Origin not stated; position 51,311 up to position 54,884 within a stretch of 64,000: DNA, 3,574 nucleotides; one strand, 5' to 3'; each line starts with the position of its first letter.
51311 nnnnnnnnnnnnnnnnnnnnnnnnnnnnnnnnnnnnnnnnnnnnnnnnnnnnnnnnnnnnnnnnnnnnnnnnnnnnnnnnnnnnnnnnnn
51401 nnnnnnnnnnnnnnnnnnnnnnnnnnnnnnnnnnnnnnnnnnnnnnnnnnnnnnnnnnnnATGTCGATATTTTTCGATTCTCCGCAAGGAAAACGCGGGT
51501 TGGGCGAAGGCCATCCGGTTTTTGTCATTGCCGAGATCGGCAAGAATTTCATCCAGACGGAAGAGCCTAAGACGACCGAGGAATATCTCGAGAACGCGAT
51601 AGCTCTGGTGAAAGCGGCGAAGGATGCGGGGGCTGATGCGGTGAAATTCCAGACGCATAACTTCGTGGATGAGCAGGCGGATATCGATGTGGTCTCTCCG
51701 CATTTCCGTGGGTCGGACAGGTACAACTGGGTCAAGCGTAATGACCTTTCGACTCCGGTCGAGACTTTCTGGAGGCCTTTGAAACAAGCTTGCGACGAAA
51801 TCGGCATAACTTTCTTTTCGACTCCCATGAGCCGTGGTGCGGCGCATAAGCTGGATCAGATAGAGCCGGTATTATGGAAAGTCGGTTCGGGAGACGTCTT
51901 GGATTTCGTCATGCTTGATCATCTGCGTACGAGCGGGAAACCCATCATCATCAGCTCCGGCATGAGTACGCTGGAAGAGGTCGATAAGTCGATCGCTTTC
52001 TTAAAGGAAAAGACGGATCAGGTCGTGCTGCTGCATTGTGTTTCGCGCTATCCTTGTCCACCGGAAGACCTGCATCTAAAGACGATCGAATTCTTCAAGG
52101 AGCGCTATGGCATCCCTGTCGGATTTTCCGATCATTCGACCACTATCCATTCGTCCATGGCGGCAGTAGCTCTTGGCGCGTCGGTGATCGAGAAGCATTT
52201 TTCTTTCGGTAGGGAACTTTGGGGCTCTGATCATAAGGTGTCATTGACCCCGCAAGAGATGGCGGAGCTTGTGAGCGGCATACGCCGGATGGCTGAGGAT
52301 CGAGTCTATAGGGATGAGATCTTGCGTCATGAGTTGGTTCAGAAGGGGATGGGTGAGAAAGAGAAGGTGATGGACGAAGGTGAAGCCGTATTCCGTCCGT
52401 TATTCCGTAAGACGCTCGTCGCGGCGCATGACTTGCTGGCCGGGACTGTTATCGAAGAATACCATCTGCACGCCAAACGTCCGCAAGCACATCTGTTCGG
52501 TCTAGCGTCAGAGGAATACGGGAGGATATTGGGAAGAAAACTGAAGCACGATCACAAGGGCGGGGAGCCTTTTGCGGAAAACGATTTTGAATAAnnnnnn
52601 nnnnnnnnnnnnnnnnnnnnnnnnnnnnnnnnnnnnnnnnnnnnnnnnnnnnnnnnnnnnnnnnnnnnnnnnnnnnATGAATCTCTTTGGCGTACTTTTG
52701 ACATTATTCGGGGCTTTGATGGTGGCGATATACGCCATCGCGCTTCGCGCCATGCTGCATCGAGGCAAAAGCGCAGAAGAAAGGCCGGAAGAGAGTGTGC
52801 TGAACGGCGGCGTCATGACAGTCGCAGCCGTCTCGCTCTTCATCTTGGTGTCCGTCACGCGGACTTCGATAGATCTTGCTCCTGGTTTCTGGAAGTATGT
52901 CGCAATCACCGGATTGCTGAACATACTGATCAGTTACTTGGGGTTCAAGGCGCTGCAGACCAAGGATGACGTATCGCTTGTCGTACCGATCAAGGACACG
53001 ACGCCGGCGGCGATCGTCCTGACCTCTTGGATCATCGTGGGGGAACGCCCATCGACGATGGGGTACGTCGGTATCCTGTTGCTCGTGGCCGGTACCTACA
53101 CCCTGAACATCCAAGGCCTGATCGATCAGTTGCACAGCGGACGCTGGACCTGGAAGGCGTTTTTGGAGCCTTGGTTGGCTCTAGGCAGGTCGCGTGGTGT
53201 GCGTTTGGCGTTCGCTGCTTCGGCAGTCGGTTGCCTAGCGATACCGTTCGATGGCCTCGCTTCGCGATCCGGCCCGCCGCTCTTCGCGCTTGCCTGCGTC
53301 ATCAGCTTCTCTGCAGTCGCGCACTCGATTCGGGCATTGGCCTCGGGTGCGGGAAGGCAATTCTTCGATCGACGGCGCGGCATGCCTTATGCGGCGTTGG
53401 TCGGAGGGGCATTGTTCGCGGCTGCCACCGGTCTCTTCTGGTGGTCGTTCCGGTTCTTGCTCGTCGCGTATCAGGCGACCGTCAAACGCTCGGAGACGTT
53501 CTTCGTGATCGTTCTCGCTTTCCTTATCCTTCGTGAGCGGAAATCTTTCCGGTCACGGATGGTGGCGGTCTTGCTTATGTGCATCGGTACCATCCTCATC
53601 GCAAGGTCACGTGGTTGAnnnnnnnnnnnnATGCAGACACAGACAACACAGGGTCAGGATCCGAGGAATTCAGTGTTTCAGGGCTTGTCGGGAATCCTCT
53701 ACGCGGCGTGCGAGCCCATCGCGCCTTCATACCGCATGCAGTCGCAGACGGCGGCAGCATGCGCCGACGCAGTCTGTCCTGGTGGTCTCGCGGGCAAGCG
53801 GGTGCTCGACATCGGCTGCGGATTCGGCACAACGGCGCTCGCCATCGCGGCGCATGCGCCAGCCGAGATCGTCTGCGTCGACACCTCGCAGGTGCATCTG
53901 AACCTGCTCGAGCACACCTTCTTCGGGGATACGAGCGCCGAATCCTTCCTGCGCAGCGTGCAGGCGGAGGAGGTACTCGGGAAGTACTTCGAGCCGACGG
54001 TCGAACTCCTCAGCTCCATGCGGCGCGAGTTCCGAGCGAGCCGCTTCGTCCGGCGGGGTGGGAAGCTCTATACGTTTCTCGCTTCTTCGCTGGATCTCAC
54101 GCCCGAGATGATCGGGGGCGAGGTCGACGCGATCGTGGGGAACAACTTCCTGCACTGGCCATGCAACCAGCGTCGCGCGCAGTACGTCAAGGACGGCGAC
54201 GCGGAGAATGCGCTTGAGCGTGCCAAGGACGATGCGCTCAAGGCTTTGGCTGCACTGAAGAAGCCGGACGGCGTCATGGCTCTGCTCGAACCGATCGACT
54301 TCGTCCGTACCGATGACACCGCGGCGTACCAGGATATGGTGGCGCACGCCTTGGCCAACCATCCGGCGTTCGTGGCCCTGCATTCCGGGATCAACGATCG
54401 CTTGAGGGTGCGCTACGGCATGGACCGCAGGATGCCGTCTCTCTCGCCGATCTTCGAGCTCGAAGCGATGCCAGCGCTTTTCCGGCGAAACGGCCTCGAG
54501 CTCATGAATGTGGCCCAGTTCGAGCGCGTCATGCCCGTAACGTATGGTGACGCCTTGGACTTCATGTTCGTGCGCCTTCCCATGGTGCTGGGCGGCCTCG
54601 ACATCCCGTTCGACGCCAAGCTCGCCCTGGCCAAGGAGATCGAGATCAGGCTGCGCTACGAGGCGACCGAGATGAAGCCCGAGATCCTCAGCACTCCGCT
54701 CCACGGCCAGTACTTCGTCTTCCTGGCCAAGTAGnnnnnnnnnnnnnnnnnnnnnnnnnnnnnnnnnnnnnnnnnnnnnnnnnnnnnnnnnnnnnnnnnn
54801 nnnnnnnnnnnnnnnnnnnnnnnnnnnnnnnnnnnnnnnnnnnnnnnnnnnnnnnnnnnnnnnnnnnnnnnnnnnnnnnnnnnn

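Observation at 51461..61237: CMP-nonulosonic acid module with an adjacent AsnB-like amidotransferase, possibly an amidated/acetamidino sialic-like sugar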

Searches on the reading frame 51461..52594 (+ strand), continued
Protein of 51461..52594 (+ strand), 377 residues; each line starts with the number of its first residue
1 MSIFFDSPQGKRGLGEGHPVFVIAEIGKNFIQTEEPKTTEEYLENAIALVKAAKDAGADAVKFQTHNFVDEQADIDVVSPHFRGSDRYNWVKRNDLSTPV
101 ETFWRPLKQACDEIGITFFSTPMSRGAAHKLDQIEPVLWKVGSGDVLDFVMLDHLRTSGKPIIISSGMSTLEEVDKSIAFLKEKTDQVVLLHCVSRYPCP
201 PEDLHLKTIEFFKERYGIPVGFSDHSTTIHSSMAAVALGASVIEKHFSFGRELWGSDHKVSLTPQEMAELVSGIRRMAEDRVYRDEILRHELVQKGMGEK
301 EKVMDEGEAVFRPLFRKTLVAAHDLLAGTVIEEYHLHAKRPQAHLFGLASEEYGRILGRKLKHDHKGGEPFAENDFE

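Call 49: search_protein_families(library=pfam, proteins=[L020:90-1097:+, L020:1036-1731:+, L020:1686-2999:+, L020:5995-6426:+, L020:6497-7444:+, L020:7492-8379:+, L020:8695-9822:+, L020:11519-12625:-, L020:12721-13158:+, L020:13224-14471:+], max_evalue=0.0001)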
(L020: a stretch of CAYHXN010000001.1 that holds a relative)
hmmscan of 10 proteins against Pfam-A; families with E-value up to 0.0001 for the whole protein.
L020:90-1097:+ (335 aa): 8 families
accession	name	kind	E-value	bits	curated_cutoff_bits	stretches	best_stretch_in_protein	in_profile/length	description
PF01370.27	Epimerase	-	3.4e-53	181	20.9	1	10-252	1-240/240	NAD dependent epimerase/dehydratase family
PF16363.11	GDP_Man_Dehyd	-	6.7e-37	128.1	27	1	11-315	1-332/332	GDP-mannose 4,6 dehydratase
PF01073.25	3Beta_HSD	-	2e-14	53.7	22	1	11-197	1-193/280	3-beta hydroxysteroid dehydrogenase/isomerase family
PF13460.12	NAD_binding_10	-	1e-13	52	27.2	1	14-165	1-131/184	NAD(P)H-binding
PF07993.18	NAD_binding_4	-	1.5e-12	47.7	20.1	1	66-187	81-209/258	Male sterility protein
PF02719.21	Polysacc_synt_2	-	2.5e-08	33.9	20.2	0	10-126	1-128/293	Polysaccharide biosynthesis protein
PF05368.20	NmrA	-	9.8e-07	29.1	27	1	8-131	3-111/298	NmrA-like family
PF04321.23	RmlD_sub_bind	-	8e-05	22.3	27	1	9-164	2-134/287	RmlD substrate binding domain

L020:1036-1731:+ (231 aa): 1 family
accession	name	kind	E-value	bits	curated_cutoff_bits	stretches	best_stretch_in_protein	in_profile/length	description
PF00535.33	Glycos_transf_2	-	2.8e-18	66.9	23.3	1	17-169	4-166/168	Glycosyl transferase family 2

L020:1686-2999:+ (437 aa): 4 families
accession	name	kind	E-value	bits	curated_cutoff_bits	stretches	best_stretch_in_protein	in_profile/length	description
PF08484.17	Methyltransf_14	-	8.1e-44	149.7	23.5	1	267-424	2-160/160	C-methyltransferase C-terminal domain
PF08421.16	Methyltransf_13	-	9.5e-19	67.8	31.3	1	27-89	1-62/62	Putative zinc binding domain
PF13489.12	Methyltransf_23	-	1.7e-15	57.6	27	1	102-259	5-161/164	Methyltransferase domain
PF08241.18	Methyltransf_11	-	5.5e-05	24.2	21.2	0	126-217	1-94/95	Methyltransferase domain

L020:5995-6426:+ (143 aa): 1 family
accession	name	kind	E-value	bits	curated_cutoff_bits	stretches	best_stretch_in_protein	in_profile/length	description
PF07883.17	Cupin_2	-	1.4e-07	31.6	27.2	0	105-138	34-67/70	Cupin domain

L020:6497-7444:+ (315 aa): 1 family
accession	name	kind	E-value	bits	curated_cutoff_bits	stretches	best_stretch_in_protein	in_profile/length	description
PF00892.27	EamA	-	1.5e-05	25.7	28.2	0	21-141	19-130/135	EamA-like transporter family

L020:7492-8379:+ (295 aa): 1 family
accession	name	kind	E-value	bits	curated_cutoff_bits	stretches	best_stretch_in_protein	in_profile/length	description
PF00892.27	EamA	-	5e-20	72.6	28.2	2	3-137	2-134/135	EamA-like transporter family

L020:8695-9822:+ (375 aa): 1 family
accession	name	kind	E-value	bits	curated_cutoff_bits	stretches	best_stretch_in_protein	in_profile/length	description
PF01408.29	GFO_IDH_MocA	-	2.1e-16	61.1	24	1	21-132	1-110/120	Oxidoreductase family, NAD-binding Rossmann fold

L020:11519-12625:- (368 aa): 3 families
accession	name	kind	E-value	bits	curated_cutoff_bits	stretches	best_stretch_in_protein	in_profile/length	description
PF04464.20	Glyphos_transf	-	4.5e-07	29.6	22.1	1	146-271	156-277/367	CDP-Glycerol:Poly(glycerophosphate) glycerophosphotransferase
PF02350.25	Epimerase_2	-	9.7e-06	25.1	30.6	1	120-286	115-284/347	UDP-N-acetylglucosamine 2-epimerase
PF07388.17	A-2_8-polyST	-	4e-05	23.8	23.3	1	200-280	223-307/316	Alpha-2,8-polysialyltransferase (POLYST)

L020:12721-13158:+ (145 aa): 0 families

L020:13224-14471:+ (415 aa): 1 family
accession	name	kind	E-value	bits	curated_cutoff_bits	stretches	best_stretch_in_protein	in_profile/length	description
PF04464.20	Glyphos_transf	-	1.5e-06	27.8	22.1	0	175-298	179-295/367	CDP-Glycerol:Poly(glycerophosphate) glycerophosphotransferase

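Call 50: get_annotated_region(hit=H38, flank=6000)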
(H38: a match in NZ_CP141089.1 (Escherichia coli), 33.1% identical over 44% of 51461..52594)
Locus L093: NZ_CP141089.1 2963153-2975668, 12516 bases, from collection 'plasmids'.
description: Escherichia coli strain KE47 plasmid unnamed1, complete sequence
organism: Escherichia coli (NCBI taxid 562)
taxonomy: Bacteria; Pseudomonadota; Gammaproteobacteria; Enterobacterales; Enterobacteriaceae; Escherichia; Escherichia coli
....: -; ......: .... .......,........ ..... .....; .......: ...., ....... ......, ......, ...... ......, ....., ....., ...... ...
typing (MOB-suite, as given by PLSDB): non-mobilizable
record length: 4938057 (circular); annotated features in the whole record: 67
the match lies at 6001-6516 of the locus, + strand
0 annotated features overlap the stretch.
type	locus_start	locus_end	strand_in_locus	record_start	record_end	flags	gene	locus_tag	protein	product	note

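Call 51: get_annotated_region(hit=H25, flank=5000)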
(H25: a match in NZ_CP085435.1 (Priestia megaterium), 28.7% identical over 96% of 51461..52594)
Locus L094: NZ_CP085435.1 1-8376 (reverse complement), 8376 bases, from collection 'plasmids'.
description: Priestia megaterium strain F20 plasmid unnamed4, complete sequence
organism: Priestia megaterium (NCBI taxid 1404)
taxonomy: Bacteria; Bacillota; Bacilli; Bacillales; Bacillaceae; Priestia; Priestia megaterium
host: -; source: single cell,soil; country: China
typing (MOB-suite, as given by PLSDB): non-mobilizable; replicon rep_cluster_237
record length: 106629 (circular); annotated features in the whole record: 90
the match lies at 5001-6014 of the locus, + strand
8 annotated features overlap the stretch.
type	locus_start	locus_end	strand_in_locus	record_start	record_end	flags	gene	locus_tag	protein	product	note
CDS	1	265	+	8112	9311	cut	pseC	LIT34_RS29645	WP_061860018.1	UDP-4-amino-4, 6-dideoxy-N-acetyl-beta-L-altrosamine transaminase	-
CDS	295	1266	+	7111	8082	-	-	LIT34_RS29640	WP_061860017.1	spore coat protein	-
CDS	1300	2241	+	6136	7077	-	-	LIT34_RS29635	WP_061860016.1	aldo/keto reductase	-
CDS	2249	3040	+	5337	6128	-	-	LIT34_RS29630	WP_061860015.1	SDR family oxidoreductase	-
CDS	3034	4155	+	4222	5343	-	pseG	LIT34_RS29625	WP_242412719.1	UDP-2,4-diacetamido-2,4, 6-trideoxy-beta-L-altropyranose hydrolase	-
CDS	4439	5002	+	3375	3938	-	pseH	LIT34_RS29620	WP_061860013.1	UDP-4-amino-4, 6-dideoxy-N-acetyl-beta-L-altrosamine N-acetyltransferase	GO:0009058 - biosynthetic process [Evidence IEA]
CDS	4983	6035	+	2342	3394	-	pseI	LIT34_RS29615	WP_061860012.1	pseudaminic acid synthase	-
CDS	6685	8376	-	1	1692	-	-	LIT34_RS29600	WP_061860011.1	glycosyltransferase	-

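Call 52: get_annotated_region(hit=H1, flank=6000)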
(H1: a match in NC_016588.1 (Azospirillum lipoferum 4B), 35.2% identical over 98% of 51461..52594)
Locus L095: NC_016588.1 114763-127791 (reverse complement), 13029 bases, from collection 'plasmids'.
description: Azospirillum lipoferum 4B plasmid AZO_p6, complete sequence
organism: Azospirillum lipoferum 4B (NCBI taxid 862719)
taxonomy: Bacteria; Pseudomonadota; Alphaproteobacteria; Rhodospirillales; Azospirillaceae; Azospirillum; Azospirillum lipoferum; Azospirillum lipoferum 4B
host: -; source: -; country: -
typing (MOB-suite, as given by PLSDB): non-mobilizable; replicon rep_cluster_1806
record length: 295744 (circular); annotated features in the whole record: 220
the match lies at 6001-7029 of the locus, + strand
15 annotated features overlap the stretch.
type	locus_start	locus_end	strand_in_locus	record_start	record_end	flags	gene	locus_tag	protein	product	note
CDS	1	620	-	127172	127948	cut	-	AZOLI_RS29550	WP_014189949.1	SDR family NAD(P)-dependent oxidoreductase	-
CDS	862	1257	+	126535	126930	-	-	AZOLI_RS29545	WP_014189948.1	hypothetical protein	-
CDS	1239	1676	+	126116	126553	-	-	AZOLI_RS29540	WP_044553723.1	hypothetical protein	-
CDS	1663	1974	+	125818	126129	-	-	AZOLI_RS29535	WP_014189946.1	helix-turn-helix transcriptional regulator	-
CDS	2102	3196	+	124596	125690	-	-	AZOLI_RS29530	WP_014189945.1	ketoacyl-ACP synthase III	-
CDS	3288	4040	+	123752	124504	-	-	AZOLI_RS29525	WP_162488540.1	CmcI family methyltransferase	GO:0008610 - lipid biosynthetic process [Evidence IEA]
CDS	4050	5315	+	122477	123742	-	-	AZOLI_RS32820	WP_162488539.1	hypothetical protein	-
CDS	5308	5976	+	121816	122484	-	-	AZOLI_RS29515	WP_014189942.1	hypothetical protein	-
CDS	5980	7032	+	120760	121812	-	neuB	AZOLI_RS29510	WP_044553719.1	N-acetylneuraminate synthase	GO:0016051 - carbohydrate biosynthetic process [Evidence IEA]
CDS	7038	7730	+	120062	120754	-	-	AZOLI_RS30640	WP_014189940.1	formyltransferase family protein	GO:0009058 - biosynthetic process [Evidence IEA]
CDS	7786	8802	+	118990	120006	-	-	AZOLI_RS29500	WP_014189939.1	Gfo/Idh/MocA family oxidoreductase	-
CDS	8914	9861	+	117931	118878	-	-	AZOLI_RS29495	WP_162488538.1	Gfo/Idh/MocA family oxidoreductase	-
CDS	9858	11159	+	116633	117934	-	-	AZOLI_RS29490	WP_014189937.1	TIGR00180 family glycosyltransferase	-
CDS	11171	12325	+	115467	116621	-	-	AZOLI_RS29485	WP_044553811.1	aminotransferase class I/II-fold pyridoxal phosphate-dependent enzyme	GO:0009058 - biosynthetic process [Evidence IEA]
CDS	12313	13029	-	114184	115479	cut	-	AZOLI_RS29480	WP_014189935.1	hypothetical protein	-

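Call 76: predict_structure(alignment_id=A3)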
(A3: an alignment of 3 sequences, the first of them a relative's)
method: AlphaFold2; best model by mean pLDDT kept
length: 354 residues; sequences in the alignment: 3
mean_pLDDT: 56.5   pTM: 0.56
mean pLDDT of the five models: 56.5, 45.4, 41.2, 36.4, 36.2
residues with pLDDT >= 90: 0; 70-90: 103; 50-70: 105; < 50: 146
segments of 3 or more residues with pLDDT < 50: 57-68, 88-91, 113-163, 187-189, 247-254, 266-314, 326-341
pLDDT, mean of each block of 10 residues (from residue 1): 73 65 80 82 65 54 44 82 64 63 71 40 26 34 42 35 55 79 59 66 80 61 67 78 63 52 50 35 37 33 36 53 48 35 66 73
secondary structure, 60 per line:
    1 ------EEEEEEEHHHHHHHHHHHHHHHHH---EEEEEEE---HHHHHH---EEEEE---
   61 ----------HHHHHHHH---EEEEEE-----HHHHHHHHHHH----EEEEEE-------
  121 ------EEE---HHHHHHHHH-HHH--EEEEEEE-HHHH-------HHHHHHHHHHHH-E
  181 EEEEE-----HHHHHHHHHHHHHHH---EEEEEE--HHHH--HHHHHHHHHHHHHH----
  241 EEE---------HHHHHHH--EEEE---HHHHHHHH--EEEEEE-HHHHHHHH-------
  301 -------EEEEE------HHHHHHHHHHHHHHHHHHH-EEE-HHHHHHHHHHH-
elements in order: E7-13 H14-30 E34-40 H44-49 E53-57 H71-78 E82-87 H93-103 E108-113 E127-129 H133-141 E148-154 H156-159 H167-178 E180-185 H191-205 E209-214 H217-220 H223-236 E241-243 H253-259 E262-265 H269-276 E279-284 H286-293 E308-312 H319-337 E339-341 H343-353

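Call 80: fold_search(model_id=the predicted structure, library=pdb)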
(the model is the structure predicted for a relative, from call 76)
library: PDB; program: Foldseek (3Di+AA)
matches with E <= 10: 1824; with E <= 0.001: 159
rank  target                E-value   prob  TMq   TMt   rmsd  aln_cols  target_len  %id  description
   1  7mi0                  3.3e-08  1.00  0.37  0.35   9.1       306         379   15  Crystal Structure of Glycosyltransferase from Rickettsia africae ESF-5 (released 2021-04-28)
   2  3ot5_C                3.5e-08  1.00  0.39  0.37   8.3       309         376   13  2.2 Angstrom Resolution Crystal Structure of putative UDP-N-acetylglucosamine 2-epimerase from Listeria monocytogenes (released 2010-09-22)
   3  8ahe_A                3.5e-08  1.00  0.34  0.33   9.2       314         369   15  PAC-FragmentDEL: Photoactivated covalent capture of DNA encoded fragments for hit discovery (released 2022-09-14)
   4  5enz_A                5.3e-08  1.00  0.39  0.38  13.5       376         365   13  S. aureus MnaA-UDP co-structure (released 2016-04-27)
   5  3ot5_D                6.0e-08  1.00  0.35  0.34   9.5       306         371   13  2.2 Angstrom Resolution Crystal Structure of putative UDP-N-acetylglucosamine 2-epimerase from Listeria monocytogenes (released 2010-09-22)
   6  8syd_B                7.2e-08  1.00  0.38  0.37  12.3       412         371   14  X-ray crystal structure of UDP-2,3-diacetamido-2,3-dideoxy-glucuronic acid-2-epimerase from Thermus thermophilus strai (released 2023-09-13)
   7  6vlc_D                8.6e-08  1.00  0.29  0.29  11.7       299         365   17  Crystal structure of UDP-GlcNAc 2-epimerase from Neisseria meningitidis bound to UDP-GlcNAc (released 2020-11-11)
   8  4zht_B                1.7e-07  1.00  0.32  0.30  10.1       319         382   13  Crystal structure of UDP-GlcNAc 2-epimerase (released 2016-06-01)
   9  6vlb_B                2.4e-07  1.00  0.34  0.32  11.1       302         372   16  Crystal structure of ligand-free UDP-GlcNAc 2-epimerase from Neisseria meningitidis (released 2020-11-11)
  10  3ot5_A                2.6e-07  1.00  0.35  0.34  10.7       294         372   14  2.2 Angstrom Resolution Crystal Structure of putative UDP-N-acetylglucosamine 2-epimerase from Listeria monocytogenes (released 2010-09-22)
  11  9cm8_B                2.6e-07  1.00  0.34  0.33  10.8       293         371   18  UDP-GlcNAc 2-epimerase MnaA of Paenibacillus alvei (released 2024-10-02)
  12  3oth_A                2.6e-07  1.00  0.32  0.29  11.8       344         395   15  Crystal Structure of CalG1, Calicheamicin Glycostyltransferase, TDP and calicheamicin alpha3I bound form (released 2010-12-15)
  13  3ot5_B                3.1e-07  1.00  0.39  0.37   9.4       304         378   12  2.2 Angstrom Resolution Crystal Structure of putative UDP-N-acetylglucosamine 2-epimerase from Listeria monocytogenes (released 2010-09-22)
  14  4fkz_A                3.5e-07  1.00  0.39  0.36  10.1       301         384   18  Crystal structure of Bacillus subtilis UDP-GlcNAc 2-epimerase in complex with UDP-GlcNAc and UDP (released 2013-05-08)
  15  3uyk_A                3.5e-07  1.00  0.28  0.27  13.8       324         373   15  Spinosyn Rhamnosyltransferase SpnG complexed with spinosyn aglycone (released 2012-02-15)
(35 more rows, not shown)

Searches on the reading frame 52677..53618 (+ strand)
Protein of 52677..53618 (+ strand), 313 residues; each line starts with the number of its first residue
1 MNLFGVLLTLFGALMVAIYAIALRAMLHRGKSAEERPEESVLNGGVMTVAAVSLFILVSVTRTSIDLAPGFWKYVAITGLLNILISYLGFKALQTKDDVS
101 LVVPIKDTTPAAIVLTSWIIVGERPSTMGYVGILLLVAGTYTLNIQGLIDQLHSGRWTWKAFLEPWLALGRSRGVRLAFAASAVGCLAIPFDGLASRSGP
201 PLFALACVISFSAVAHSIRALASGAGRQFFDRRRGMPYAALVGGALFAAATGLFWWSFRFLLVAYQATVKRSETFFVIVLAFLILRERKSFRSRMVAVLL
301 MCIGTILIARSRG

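Call 4: search_protein_families(library=pfam, proteins=[window:52677-53618:+])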
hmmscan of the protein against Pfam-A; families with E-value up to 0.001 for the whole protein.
window:52677-53618:+ (313 aa): 2 families
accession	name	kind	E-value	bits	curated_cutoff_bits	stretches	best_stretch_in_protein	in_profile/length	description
PF00892.27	EamA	-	2.4e-18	67.1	28.2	2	4-144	2-134/135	EamA-like transporter family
PF03151.22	TPT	-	6.9e-06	26.1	30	0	46-140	41-132/291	Triose-phosphate Transporter family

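Call 5: search_protein_families(library=ncbifam, proteins=[window:52677-53618:+])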
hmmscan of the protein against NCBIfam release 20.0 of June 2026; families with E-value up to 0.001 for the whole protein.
window:52677-53618:+ (313 aa): 2 families
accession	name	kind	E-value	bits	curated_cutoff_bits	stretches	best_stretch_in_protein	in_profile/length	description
TIGR03340.1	phn_DUF6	hypoth_equivalog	1.3e-08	34.9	288.15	1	34-145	27-135/281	phosphonate utilization associated putative membrane protein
TIGR00950.1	2A78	equivalog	1.8e-05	24.3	230.2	1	46-150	23-124/264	carboxylate/amino acid/amine transporter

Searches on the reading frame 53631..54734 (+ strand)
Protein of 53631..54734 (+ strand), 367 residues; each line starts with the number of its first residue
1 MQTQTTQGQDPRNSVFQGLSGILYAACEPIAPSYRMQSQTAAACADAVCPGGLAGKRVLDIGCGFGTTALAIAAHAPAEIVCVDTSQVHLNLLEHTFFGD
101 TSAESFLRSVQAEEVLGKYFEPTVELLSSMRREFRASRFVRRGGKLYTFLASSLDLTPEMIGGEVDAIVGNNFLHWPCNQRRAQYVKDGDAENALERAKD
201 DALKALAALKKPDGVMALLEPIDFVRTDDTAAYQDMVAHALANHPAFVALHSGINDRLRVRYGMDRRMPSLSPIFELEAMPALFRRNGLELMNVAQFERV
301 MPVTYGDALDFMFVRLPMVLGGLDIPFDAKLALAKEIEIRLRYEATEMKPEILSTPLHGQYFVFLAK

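Call 4: search_protein_families(library=pfam, proteins=[window:53631-54734:+])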
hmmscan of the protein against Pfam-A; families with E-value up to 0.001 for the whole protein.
window:53631-54734:+ (367 aa): 5 families
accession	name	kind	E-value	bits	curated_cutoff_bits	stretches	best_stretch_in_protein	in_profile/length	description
PF08242.18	Methyltransf_12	-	1.2e-06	29.5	30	1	59-91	1-34/98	Methyltransferase domain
PF13649.12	Methyltransf_25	-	1.6e-06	29.1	27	1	58-97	1-41/97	Methyltransferase domain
PF13489.12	Methyltransf_23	-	4e-06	27.1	27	1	53-291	21-161/164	Methyltransferase domain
PF05175.20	MTS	-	5.4e-05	23.3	23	1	55-98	32-76/170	Methyltransferase small domain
PF08241.18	Methyltransf_11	-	0.0008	20.4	21.2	0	59-96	1-37/95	Methyltransferase domain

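Call 5: search_protein_families(library=ncbifam, proteins=[window:53631-54734:+])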
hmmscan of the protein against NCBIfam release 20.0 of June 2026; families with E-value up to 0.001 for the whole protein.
window:53631-54734:+ (367 aa): 4 families
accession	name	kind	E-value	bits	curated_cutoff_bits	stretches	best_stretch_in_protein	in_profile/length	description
NF043040.1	corrin_prot_MT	hypoth_equivalog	3.4e-05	23.4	180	1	54-96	41-82/216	corrinoid protein-associated methyltransferase CpaM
NF045667.1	MTase_DVU1556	equivalog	9.8e-05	21.9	155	1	54-91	22-59/213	DVU_1556 family methyltransferase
TIGR00536.1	hemK_fam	subfamily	0.00058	19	115.5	1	56-94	116-155/286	HemK family protein methyltransferase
TIGR04290.1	meth_Rta_06860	hypoth_equivalog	0.00073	19.1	300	0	48-91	43-86/226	TIGR04290 family methyltransferase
